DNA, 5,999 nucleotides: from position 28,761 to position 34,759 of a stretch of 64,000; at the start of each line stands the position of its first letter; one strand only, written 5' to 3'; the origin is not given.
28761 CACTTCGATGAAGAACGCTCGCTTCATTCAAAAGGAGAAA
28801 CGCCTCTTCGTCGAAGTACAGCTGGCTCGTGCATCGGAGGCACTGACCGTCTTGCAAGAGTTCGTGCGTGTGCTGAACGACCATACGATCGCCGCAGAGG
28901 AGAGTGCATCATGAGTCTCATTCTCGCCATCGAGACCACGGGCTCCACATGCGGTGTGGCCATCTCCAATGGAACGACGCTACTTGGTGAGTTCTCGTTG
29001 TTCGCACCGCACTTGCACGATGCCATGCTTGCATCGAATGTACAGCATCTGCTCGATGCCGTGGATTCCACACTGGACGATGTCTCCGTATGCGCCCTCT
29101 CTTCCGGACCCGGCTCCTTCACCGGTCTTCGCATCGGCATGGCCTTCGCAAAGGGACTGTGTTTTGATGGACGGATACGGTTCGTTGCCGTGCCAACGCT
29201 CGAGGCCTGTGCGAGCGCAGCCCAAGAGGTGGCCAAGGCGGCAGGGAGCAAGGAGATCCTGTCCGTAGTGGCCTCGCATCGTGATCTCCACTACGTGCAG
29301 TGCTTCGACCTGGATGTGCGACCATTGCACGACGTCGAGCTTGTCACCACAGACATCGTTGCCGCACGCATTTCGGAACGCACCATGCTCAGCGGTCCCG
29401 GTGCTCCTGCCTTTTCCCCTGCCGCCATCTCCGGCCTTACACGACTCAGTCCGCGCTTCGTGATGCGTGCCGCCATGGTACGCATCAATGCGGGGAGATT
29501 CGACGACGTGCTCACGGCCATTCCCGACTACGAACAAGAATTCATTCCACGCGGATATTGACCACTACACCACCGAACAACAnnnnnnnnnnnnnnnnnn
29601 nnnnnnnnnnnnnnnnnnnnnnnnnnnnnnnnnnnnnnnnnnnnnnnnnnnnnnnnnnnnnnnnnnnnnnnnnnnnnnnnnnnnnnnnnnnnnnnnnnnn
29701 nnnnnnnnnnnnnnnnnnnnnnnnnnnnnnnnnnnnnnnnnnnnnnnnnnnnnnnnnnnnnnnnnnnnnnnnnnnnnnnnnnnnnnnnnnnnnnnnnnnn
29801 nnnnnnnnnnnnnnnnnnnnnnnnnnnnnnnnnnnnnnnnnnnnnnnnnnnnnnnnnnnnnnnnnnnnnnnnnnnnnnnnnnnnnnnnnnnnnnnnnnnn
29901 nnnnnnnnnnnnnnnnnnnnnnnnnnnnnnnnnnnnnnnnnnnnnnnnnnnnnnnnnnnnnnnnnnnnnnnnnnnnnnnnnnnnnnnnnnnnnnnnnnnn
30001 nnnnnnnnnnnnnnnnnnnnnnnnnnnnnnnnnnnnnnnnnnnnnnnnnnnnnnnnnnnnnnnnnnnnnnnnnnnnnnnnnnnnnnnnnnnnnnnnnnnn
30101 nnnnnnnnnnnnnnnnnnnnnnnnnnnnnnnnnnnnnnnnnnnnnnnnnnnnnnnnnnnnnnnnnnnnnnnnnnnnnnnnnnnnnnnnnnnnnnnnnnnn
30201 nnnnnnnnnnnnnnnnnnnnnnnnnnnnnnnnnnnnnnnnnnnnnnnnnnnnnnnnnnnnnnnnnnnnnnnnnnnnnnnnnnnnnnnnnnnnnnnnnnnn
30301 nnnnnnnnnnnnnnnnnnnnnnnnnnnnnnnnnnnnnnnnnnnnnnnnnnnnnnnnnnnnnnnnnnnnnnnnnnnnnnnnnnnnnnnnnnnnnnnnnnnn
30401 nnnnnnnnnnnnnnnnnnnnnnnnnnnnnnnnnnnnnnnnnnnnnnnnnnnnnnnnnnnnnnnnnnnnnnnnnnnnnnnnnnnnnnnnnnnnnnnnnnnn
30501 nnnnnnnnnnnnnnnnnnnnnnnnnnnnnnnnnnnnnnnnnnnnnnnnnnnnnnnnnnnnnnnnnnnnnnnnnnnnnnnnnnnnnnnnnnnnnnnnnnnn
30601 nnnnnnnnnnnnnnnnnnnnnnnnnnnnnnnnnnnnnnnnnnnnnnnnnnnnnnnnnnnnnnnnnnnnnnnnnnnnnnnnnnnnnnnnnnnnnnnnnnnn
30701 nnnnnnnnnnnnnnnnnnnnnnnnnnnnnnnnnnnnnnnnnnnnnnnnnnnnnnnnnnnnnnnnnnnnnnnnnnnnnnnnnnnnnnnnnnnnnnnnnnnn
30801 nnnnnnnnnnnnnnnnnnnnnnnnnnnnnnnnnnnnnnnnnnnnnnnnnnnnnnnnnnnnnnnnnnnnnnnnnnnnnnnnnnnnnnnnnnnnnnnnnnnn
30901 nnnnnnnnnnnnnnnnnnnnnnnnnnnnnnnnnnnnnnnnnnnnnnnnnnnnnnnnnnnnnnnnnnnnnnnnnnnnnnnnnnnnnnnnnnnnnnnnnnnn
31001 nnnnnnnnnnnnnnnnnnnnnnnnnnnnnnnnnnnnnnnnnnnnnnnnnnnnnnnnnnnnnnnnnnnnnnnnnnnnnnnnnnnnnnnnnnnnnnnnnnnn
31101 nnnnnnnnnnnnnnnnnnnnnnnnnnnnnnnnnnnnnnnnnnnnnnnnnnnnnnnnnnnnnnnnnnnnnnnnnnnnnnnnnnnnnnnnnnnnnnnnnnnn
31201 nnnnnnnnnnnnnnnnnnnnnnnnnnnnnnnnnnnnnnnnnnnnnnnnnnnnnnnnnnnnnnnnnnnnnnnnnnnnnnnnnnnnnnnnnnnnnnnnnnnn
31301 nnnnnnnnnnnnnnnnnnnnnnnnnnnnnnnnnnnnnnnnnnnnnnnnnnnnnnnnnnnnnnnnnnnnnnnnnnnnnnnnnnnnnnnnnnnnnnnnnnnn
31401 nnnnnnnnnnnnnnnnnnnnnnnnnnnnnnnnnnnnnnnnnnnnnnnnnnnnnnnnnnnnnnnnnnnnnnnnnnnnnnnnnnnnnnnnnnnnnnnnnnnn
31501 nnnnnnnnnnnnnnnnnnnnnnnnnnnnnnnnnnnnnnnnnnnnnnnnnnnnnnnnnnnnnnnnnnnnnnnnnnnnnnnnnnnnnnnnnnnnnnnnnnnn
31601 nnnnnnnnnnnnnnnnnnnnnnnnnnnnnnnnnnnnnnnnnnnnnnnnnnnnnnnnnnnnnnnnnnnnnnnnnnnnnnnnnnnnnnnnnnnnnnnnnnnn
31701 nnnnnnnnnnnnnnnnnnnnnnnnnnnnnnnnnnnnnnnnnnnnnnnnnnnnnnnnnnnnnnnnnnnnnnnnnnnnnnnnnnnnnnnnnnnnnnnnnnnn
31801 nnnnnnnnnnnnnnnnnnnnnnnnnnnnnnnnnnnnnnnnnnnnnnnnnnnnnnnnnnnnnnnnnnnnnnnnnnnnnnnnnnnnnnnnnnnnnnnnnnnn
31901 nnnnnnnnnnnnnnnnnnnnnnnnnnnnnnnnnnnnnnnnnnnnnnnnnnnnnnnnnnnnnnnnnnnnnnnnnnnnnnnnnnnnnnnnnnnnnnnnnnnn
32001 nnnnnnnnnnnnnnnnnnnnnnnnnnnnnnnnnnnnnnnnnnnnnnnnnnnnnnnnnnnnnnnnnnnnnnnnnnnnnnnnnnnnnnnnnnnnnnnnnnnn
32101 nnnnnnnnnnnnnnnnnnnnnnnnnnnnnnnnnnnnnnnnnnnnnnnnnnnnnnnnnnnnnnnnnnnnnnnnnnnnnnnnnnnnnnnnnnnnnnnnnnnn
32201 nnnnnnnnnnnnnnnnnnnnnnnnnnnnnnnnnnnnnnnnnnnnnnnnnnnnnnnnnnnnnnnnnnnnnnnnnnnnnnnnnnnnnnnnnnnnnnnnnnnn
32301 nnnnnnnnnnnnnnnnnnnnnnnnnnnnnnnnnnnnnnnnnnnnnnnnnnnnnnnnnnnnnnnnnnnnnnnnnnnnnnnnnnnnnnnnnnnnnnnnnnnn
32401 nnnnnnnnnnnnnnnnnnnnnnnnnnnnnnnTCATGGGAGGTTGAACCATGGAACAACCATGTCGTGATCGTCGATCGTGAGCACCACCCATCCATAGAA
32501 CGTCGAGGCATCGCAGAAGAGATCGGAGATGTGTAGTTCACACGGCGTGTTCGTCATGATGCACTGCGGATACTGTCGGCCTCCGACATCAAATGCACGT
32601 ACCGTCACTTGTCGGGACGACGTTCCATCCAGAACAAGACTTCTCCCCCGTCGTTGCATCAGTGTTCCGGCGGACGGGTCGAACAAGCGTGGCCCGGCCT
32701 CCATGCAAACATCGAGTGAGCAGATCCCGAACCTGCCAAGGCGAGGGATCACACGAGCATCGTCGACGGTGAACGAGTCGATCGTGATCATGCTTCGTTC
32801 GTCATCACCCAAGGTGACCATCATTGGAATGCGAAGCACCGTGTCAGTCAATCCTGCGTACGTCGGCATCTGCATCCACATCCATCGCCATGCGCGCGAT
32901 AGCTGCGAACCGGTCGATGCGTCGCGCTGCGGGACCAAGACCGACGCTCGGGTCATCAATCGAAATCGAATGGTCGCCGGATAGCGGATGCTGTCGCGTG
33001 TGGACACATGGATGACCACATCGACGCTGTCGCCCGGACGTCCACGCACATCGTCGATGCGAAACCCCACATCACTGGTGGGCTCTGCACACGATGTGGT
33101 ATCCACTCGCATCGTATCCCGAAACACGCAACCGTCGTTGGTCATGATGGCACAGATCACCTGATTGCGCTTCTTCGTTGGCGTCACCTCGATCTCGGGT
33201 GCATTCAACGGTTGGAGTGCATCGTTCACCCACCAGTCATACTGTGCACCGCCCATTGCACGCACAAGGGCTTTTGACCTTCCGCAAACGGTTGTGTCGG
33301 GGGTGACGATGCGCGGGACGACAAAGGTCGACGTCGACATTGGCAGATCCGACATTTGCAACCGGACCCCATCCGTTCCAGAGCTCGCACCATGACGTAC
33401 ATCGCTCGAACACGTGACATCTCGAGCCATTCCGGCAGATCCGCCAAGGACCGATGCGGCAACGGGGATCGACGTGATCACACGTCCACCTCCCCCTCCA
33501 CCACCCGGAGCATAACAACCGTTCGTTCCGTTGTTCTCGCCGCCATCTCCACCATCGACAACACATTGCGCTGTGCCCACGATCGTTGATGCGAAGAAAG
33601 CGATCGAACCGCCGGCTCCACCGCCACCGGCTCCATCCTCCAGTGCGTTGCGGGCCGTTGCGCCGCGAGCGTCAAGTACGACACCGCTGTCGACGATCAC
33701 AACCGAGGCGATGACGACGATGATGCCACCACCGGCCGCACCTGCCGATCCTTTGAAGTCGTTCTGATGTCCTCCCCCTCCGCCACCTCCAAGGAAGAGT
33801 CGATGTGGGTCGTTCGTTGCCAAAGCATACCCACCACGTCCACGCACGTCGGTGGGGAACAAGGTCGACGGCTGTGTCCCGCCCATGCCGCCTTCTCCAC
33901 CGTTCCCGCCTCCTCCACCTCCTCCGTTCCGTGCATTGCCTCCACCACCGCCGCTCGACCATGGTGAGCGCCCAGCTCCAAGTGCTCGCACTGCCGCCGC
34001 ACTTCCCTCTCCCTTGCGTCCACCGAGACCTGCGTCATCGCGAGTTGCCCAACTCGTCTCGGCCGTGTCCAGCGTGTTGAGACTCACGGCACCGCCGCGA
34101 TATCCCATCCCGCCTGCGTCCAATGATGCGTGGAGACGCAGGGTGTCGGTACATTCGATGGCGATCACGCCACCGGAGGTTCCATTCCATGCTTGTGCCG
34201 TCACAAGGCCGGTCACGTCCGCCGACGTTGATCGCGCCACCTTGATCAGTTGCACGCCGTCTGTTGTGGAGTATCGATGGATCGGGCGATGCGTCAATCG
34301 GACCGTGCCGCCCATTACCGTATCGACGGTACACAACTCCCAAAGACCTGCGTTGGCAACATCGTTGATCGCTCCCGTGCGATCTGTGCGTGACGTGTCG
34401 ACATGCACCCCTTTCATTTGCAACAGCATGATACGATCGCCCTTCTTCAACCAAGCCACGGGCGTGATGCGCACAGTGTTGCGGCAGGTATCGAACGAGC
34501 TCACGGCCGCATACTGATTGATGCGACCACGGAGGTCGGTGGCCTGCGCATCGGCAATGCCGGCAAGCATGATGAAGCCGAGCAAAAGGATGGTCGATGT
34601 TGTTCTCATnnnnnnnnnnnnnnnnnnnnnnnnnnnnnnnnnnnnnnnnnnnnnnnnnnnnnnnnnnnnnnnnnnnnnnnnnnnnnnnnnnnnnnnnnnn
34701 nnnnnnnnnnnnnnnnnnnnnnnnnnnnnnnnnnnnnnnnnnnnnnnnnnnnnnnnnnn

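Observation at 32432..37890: Four-gene operon of secreted tail-fibre-like repeat proteins with a shared C-terminal motif, located just downstream of an SSR tract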

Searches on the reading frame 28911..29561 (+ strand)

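Call 46: search_protein_families(library=pfam, proteins=[window:28911-29561:+], max_evalue=0.001)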
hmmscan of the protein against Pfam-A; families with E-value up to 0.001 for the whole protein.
window:28911-29561:+ (216 aa): 1 family
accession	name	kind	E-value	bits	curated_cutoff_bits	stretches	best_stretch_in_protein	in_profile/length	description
PF00814.31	TsaD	-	2.1e-15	57.6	24.8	1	34-109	27-102/264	tRNA N6-adenosine threonylcarbamoyltransferase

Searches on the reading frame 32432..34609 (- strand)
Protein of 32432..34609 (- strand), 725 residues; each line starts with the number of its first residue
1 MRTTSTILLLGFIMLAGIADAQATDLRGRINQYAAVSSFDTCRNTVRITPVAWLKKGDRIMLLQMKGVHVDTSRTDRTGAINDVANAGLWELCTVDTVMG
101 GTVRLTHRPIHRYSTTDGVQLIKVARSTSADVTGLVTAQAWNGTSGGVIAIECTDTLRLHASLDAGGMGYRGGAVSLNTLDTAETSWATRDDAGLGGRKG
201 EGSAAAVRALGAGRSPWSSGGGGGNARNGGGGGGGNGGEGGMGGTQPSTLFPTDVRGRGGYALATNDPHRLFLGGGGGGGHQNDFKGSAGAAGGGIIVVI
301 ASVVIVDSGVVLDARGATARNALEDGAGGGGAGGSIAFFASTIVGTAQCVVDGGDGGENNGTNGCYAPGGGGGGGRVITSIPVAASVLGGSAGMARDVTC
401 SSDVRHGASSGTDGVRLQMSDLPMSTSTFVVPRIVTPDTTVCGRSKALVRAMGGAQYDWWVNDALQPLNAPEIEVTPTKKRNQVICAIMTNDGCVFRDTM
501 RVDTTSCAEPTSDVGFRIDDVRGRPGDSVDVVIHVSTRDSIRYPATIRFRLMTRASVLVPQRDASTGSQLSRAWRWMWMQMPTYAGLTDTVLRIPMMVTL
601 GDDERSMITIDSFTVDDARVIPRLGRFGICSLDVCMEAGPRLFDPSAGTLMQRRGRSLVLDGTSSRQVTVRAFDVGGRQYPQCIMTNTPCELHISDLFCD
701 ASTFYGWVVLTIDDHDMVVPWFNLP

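Call 3: search_protein_families(library=pfam, proteins=[window:32432-34609:-], max_evalue=1)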
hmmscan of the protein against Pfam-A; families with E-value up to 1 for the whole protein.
window:32432-34609:- (725 aa): 0 families

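Call 4: search_protein_families(library=ncbifam, proteins=[window:32432-34609:-], max_evalue=1)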
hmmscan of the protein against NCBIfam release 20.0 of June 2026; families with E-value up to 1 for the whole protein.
window:32432-34609:- (725 aa): 1 family
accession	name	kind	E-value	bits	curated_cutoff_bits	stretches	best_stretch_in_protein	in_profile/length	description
NF047640.1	gliding_AgmC_N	equivalog_domain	5.7e-58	196.8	275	1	28-380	42-395/412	adventurous gliding motility protein AgmC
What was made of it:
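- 32432..34609 (-): g4, 725 aa. Signal peptide at residues 1-22. Gly-rich beta-helix head at residues ~23-425 (33335-34543). Ig-like module at residues ~430-510 (33080-33322). Cohesin-like module at residues ~512-640 (32690-33076). T9SS-CTD-like beta-sandwich at residues ~650-725 (32435-32662). Module boundaries were read from the strand pattern of the model and are approximate. NCBIfam gliding_AgmC_N matches residues 28-380 at E 5.7e-58, below the family cutoff (call 4).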

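Call 5: search_protein_families(library=phrogs, proteins=[window:32432-34609:-], max_evalue=1)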
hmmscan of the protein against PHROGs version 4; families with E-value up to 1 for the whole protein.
window:32432-34609:- (725 aa): 2 families
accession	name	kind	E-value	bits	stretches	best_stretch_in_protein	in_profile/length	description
phrog_13336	-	unknown function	0.0098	16.2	1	274-419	191-333/339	-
phrog_6389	-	unknown function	0.19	12.7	1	130-153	32-54/72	-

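Call 32: find_homologous_proteins(query=window:32432-34609:-, max_evalue=0.001)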
Query window:32432-34609:- (725 aa): 800 proteins with E <= 0.001 among 8000 candidates; the best 120 are listed.
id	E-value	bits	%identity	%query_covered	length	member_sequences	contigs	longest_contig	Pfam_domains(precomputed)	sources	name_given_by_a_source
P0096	0.0e+0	1629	100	100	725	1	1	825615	-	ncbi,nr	ncbi:MAG: hypothetical protein JSS89_02280 [Bacteroidetes bacterium]|nr:hypothetical protein [Bacter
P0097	0.0e+0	1369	83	100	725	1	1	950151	-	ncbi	-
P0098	0.0e+0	1360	82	100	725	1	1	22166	-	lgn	-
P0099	0.0e+0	1020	64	100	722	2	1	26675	-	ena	-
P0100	0.0e+0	1016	63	100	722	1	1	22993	-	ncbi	ncbi:hypothetical protein BH10BAC6_BH10BAC6_13840 [soil metagenome]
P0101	5.4e-295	999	63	100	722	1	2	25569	-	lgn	-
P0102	2.1e-279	947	60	99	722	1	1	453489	-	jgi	-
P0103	1.1e-230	786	53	99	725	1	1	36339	-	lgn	-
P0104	2.2e-100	355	34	94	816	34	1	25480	PF19081.7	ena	-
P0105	2.7e-94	335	28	28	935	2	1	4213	PF18962.8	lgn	-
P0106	7.3e-92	327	38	69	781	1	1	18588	PF19081.7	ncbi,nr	ncbi:MAG: hypothetical protein FGM24_06220, partial [Candidatus Kapabacteria bacterium]|nr:hypotheti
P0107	1.1e-88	317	37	71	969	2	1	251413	-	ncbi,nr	ncbi:MAG: hypothetical protein JSS75_12430 [Bacteroidetes bacterium]|nr:hypothetical protein [Bacter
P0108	3.4e-86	308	39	65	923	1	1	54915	-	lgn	-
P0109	7.7e-86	307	36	69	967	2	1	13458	PF19408.6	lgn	-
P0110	5.5e-84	301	36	68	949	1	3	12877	PF19408.6,PF19081.7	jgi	jgi:hypothetical protein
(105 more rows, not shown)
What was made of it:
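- Closest known: T9SS cargo with Gly-rich N-terminal head. Same: 800 relatives were found, many of them carrying T9SS C-terminal domains (call 32).
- Checked: The ORFs are g1 36953-37708, g2 36006-36908, g3 34606-36009 (GTG start) and g4 32432-34609, all on the minus strand. g4 from the ATG at 34609 is 100% identical over 725 aa to an NCBI-annotated protein (P0096, call 32).
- Its head domain is common in proteins carrying PKD repeats plus Por_Secre_tail or CHU_C domains (call 32). The same head occurs in many proteins annotated 'gliding motility-associated' that carry CHU_C or Por_Secre_tail domains (call 32).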

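Call 45: find_encoding_contigs(protein=P0096, flank=10000, max_places=2)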
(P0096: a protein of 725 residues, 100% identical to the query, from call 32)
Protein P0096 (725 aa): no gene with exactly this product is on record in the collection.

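Call 49: predict_structure(alignment_id=A5)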
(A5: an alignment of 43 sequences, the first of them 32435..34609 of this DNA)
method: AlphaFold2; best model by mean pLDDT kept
length: 725 residues; sequences in the alignment: 43
mean_pLDDT: 88.7   pTM: 0.66
mean pLDDT of the five models: 88.7, 88.5, 87.7, 87.4, 86.6
residues with pLDDT >= 90: 444; 70-90: 220; 50-70: 57; < 50: 4
segments of 3 or more residues with pLDDT < 50: none
pLDDT, mean of each block of 10 residues (from residue 1): 78 70 87 95 92 95 96 93 95 95 94 93 97 97 96 97 98 87 79 89 92 95 91 98 80 86 89 97 90 98 96 98 93 98 95 96 87 98 96 87 89 96 91 92 88 94 93 90 94 91 73 88 91 87 86 87 62 80 85 90 89 86 93 72 57 81 81 82 89 84 75 81 64
secondary structure, 60 per line:
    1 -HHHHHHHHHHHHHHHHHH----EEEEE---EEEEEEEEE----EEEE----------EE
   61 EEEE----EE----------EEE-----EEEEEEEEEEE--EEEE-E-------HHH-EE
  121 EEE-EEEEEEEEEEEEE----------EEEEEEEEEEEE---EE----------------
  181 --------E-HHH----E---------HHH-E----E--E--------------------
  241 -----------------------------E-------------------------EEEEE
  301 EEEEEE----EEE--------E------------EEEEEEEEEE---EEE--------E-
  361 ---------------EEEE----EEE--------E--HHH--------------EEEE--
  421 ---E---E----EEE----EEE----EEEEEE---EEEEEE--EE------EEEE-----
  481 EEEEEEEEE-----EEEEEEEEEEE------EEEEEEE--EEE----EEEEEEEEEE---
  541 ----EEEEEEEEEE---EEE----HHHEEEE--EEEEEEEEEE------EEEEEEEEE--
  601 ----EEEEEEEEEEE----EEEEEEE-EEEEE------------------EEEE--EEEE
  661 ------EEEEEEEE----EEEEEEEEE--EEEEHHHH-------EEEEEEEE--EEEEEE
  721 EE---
elements in order (helices of 4 or more, strands of 3 or more residues): H2-19 E24-28 E32-40 E45-48 E59-64 E81-83 E89-99 E102-105 E119-123 E125-137 E148-159 E296-306 E311-313 E335-344 E348-350 E376-379 E384-386 E415-418 E433-435 E440-442 E447-452 E456-461 E472-475 E481-489 E495-505 E512-518 E521-523 E528-537 E545-554 E558-560 E568-571 E574-583 E590-598 E605-615 E620-626 E628-632 E651-654 E657-660 E667-674 E679-687 E690-693 H694-697 E705-712 E715-722
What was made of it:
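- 32432..34609 (-): The AlphaFold model has mean pLDDT 88.7 (call 49).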

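Call 51: fold_search(model_id=the predicted structure, library=pdb)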
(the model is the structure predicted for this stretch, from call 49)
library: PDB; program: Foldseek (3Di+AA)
matches with E <= 10: 1946; with E <= 0.001: 195
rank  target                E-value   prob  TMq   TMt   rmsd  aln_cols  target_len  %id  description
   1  9flp_A                8.8e-07  0.95  0.10  0.09  53.5       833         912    9  CryoEM structure of the neck (1403-2314) in the grappling hook protein A (GhpA) in the bacterium Aureispira sp. CCB-QB (released 2024-10-16)
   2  9flu_A                1.4e-06  1.00  0.12  0.23  22.1       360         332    9  CryoEM structure of the fragment-1 (3402-3733) in the grappling hook protein A (GhpA) in the bacterium Aureispira sp.  (released 2024-10-16)
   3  8s3o_A                1.5e-06  1.00  0.13  0.08  18.7       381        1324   11  Structure of native human CD109 (released 2025-03-05)
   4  9flv_A                1.5e-06  1.00  0.11  0.18  32.2       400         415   11  CryoEM structure of the fragment-5 (2393-2807) in the grappling hook protein A (GhpA) in the bacterium Aureispira sp.  (released 2024-10-16)
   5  9g8b_A                1.5e-06  1.00  0.10  0.20  21.3       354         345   12  CryoEM structure of the fragment-2 (2892-3236) in the grappling hook protein A (GhpA) in the bacterium Aureispira sp.  (released 2024-10-16)
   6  5irb_B                1.8e-06  1.00  0.11  0.20  20.6       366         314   10  Structural insight into host cell surface retention of a 1.5-MDa bacterial ice-binding adhesin (released 2017-07-19)
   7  7sqc_F0               2.4e-06  1.00  0.12  0.22  18.2       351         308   10  Ciliary C1 central pair apparatus isolated from Chlamydomonas reinhardtii (released 2022-04-13)
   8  4fl4_I                2.9e-06  1.00  0.13  0.29  19.0       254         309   16  Scaffoldin conformation and dynamics revealed by a ternary complex from the Clostridium thermocellum cellulosome (released 2012-06-27)
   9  4p99_A                2.9e-06  1.00  0.11  0.17  22.0       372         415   12  Ca2+-stabilized adhesin helps an Antarctic bacterium reach out and bind ice (released 2014-06-18)
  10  9fx3_A                3.7e-06  1.00  0.14  0.10  20.8       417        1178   10  Structure of active human CD109 (released 2025-03-19)
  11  9fls_A                4.5e-06  1.00  0.11  0.21  21.3       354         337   12  CryoEM structure of the fragment-3 (2061-2397) in the grappling hook protein A (GhpA) in the bacterium Aureispira sp.  (released 2024-10-16)
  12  7som_D                5.4e-06  0.99  0.09  0.06  19.9       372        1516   12  Ciliary C2 central pair apparatus isolated from Chlamydomonas reinhardtii (released 2022-04-13)
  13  3kcp_A                6.6e-06  1.00  0.14  0.29  17.7       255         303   16  Crystal structure of interacting Clostridium thermocellum multimodular components (released 2010-02-09)
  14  4fl4_C                8.9e-06  1.00  0.13  0.29  18.9       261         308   16  Scaffoldin conformation and dynamics revealed by a ternary complex from the Clostridium thermocellum cellulosome (released 2012-06-27)
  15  5jpm_A                8.9e-06  1.00  0.13  0.14  26.8       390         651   10  Structure of the complex of human complement C4 with MASP-2 rebuilt using iMDFF (released 2016-08-10)
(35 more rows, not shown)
